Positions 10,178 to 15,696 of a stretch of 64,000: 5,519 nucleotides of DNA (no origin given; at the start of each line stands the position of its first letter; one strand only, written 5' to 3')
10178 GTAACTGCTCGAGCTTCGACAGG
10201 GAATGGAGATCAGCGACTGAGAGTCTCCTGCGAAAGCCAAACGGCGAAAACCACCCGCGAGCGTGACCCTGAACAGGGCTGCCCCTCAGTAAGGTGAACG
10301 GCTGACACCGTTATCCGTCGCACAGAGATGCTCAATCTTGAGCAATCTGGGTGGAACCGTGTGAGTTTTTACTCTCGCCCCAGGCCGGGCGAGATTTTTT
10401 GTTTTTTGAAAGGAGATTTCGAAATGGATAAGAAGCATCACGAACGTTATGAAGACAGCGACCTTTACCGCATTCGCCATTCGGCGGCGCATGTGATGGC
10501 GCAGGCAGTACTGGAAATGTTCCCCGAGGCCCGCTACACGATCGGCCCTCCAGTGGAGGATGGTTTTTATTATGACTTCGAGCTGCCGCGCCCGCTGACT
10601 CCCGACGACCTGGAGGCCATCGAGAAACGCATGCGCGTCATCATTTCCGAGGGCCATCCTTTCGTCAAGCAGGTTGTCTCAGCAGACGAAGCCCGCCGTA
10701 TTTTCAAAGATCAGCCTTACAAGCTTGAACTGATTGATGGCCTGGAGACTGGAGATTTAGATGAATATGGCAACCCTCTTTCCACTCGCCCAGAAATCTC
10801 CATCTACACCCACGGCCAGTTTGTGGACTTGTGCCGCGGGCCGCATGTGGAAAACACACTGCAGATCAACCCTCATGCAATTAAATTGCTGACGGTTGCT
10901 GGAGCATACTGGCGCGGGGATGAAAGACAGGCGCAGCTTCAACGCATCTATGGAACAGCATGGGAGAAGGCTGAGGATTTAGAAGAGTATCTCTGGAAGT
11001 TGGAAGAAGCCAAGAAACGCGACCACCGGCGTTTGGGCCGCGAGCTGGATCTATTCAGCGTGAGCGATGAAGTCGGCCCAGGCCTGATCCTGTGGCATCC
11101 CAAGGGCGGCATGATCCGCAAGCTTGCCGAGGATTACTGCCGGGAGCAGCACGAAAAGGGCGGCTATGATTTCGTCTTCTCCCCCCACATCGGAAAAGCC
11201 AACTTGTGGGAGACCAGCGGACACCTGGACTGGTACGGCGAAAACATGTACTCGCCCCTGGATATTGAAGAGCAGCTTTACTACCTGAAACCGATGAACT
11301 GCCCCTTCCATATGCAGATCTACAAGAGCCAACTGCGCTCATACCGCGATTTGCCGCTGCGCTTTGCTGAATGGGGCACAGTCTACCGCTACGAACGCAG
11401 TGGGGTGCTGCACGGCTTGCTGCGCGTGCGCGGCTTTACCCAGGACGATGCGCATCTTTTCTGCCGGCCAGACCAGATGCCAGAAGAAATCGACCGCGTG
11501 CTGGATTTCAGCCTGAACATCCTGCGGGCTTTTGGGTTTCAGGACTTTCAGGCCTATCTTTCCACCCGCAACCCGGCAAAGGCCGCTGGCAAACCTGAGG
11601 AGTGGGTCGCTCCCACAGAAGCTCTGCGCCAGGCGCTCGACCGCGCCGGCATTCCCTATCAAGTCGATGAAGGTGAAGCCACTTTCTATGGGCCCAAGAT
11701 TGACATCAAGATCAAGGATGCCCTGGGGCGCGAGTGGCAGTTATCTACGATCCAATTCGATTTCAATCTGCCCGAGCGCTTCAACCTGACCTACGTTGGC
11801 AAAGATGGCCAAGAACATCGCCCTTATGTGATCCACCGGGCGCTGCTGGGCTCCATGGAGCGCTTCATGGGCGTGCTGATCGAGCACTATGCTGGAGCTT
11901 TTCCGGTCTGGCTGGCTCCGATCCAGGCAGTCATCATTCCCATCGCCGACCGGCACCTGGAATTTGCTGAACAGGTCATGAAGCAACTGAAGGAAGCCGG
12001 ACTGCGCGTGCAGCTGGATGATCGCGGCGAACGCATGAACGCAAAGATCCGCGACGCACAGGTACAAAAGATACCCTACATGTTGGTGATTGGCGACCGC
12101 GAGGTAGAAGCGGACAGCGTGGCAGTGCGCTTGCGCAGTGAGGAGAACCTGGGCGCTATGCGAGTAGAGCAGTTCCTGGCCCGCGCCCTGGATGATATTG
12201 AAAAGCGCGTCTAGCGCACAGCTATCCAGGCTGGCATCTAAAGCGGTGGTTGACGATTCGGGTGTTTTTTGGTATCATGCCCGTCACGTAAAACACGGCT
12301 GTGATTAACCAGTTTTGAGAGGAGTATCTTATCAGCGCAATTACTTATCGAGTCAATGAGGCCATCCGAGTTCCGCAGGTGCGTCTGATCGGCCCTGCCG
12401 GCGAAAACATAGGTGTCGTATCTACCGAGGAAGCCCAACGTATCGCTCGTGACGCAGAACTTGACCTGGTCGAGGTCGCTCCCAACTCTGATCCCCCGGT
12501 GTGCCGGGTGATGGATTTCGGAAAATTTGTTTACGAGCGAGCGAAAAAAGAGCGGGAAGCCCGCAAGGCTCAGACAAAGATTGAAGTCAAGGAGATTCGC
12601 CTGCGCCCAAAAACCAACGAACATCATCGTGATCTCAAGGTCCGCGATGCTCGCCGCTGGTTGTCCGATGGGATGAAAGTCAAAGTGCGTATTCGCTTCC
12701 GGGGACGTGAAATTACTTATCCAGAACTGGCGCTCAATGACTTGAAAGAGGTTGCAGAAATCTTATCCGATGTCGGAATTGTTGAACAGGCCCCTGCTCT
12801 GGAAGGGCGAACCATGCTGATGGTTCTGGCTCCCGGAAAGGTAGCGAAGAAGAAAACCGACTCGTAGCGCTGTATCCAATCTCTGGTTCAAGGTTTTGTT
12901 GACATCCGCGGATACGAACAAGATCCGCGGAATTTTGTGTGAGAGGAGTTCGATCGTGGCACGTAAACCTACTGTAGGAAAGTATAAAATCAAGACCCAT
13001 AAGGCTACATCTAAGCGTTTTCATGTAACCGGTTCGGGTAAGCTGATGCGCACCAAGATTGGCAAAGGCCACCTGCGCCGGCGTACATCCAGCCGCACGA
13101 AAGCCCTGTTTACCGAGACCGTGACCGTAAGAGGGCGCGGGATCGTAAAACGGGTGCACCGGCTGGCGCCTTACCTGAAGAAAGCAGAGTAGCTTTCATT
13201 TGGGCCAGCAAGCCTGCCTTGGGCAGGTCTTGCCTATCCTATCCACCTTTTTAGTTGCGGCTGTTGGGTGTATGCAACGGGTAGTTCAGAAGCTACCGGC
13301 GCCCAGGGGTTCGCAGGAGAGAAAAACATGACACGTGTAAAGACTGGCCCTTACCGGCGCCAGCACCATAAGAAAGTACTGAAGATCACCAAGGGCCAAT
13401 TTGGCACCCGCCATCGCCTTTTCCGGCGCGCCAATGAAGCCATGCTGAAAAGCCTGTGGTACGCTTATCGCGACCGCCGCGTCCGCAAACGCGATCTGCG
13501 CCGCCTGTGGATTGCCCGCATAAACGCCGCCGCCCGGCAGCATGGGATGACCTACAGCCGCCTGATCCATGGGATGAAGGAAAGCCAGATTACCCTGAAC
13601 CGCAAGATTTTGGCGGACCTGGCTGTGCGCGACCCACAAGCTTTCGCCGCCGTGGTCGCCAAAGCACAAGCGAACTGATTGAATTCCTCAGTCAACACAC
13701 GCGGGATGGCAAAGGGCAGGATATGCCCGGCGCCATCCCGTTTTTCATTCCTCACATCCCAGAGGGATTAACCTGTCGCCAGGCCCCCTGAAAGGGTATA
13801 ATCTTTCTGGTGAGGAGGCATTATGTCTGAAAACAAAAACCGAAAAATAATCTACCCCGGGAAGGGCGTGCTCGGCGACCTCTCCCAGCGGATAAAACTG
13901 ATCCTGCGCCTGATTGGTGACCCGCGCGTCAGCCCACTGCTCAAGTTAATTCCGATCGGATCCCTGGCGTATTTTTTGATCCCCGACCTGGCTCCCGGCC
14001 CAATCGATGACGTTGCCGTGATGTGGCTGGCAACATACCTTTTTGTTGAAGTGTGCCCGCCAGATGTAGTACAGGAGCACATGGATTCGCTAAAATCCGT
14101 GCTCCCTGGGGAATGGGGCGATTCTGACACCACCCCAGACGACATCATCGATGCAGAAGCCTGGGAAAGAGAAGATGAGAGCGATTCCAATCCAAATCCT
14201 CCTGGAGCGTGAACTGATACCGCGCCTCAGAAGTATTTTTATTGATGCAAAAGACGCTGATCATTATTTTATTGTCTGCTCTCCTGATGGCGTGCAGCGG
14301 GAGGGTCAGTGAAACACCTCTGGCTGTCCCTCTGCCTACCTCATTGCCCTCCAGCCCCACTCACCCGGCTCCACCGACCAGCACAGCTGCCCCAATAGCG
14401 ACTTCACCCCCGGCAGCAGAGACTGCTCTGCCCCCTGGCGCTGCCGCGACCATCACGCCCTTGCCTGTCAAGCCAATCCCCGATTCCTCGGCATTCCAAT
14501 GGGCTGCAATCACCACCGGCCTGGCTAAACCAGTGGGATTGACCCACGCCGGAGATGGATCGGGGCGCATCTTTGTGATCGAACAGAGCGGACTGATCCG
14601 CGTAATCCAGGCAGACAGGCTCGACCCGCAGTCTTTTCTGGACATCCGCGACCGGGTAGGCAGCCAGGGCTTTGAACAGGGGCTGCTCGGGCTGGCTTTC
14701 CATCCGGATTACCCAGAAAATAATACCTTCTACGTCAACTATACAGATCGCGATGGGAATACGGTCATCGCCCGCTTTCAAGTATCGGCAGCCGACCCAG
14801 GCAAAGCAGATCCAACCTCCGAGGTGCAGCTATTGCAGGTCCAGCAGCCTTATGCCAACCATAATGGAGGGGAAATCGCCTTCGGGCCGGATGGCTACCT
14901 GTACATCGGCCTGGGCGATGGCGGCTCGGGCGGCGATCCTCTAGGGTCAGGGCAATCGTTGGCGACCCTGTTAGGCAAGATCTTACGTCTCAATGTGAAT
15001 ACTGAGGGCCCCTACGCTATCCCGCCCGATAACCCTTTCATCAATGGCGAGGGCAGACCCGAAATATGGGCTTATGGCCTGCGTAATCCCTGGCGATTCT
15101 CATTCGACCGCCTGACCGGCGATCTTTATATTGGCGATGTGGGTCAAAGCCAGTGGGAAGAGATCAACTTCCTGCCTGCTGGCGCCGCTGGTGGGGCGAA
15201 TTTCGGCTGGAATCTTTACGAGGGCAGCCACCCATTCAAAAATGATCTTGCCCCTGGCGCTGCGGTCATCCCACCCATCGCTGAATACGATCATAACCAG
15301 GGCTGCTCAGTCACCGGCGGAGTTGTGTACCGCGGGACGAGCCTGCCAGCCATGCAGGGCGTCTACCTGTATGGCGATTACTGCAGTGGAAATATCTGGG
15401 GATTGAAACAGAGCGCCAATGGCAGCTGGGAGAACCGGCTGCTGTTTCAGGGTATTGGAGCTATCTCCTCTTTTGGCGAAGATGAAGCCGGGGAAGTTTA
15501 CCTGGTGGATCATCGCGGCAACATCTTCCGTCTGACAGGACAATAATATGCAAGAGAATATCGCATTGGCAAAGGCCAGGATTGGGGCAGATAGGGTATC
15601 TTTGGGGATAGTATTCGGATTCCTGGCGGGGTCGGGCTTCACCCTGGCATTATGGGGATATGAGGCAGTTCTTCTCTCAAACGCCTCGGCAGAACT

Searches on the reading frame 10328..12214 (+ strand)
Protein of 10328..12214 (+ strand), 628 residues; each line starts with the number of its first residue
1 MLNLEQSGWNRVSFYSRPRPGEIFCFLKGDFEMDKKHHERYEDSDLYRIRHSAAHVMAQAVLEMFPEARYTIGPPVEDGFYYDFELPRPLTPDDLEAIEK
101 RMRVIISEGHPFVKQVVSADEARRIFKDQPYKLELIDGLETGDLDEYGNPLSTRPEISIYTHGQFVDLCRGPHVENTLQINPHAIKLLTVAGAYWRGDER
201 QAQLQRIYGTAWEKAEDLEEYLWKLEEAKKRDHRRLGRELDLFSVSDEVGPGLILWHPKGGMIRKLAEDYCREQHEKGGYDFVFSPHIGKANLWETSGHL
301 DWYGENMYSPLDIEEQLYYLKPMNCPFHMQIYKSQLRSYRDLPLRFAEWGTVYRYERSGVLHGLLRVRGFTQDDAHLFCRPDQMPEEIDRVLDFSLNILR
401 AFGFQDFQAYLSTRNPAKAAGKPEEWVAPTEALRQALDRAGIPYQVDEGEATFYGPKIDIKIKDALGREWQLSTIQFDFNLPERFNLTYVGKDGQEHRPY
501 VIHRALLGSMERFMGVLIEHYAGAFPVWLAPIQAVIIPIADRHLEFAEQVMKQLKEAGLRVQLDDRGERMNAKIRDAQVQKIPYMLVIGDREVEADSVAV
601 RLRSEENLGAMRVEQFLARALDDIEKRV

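Call 39: search_protein_families(library=ncbifam, max_evalue=1e-10, proteins=[window:10328-12214:+])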
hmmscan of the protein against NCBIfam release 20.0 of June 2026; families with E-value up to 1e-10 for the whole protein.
window:10328-12214:+ (628 aa): 9 families
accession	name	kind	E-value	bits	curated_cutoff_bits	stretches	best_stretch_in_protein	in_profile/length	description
TIGR00418.1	thrS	equivalog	6.5e-221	735.1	383.65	1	50-620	1-561/565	threonine--tRNA ligase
NF003068.0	PRK03991.1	equivalog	1.2e-68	232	484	1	224-624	190-592/613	threonine--tRNA ligase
NF006625.0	PRK09194.1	equivalog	1.5e-27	96.8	558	2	248-379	34-164/559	proline--tRNA ligase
NF008979.1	PRK12325.1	exception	3.4e-25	88.8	550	1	251-379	37-164/437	proline--tRNA ligase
TIGR00409.1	proS_fam_II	equivalog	1.8e-21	76.7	306.7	0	250-380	36-165/568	proline--tRNA ligase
NF011500.0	PRK14938.1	equivalog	2.3e-20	72.9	362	1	522-617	265-360/387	Ser-tRNA(Thr) hydrolase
TIGR00408.1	proS_fam_I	equivalog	5e-20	71.8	437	1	480-615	230-372/475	proline--tRNA ligase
TIGR00442.1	hisS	equivalog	1e-16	61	286.75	0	530-602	323-395/406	histidine--tRNA ligase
NF003211.1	PRK04173.1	equivalog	4.2e-12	45.7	312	0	525-606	358-440/454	glycine--tRNA ligase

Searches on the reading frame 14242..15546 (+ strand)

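Call 39: search_protein_families(library=ncbifam, max_evalue=1e-10, proteins=[window:14242-15546:+])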
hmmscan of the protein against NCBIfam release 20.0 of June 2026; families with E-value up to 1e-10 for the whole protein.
window:14242-15546:+ (434 aa): 1 family
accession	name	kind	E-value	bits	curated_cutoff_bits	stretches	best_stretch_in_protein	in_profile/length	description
TIGR03606.1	non_repeat_PQQ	subfamily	2.8e-23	82.5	434.55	1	78-325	13-269/454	glucose/sorbosone family PQQ-dependent dehydrogenase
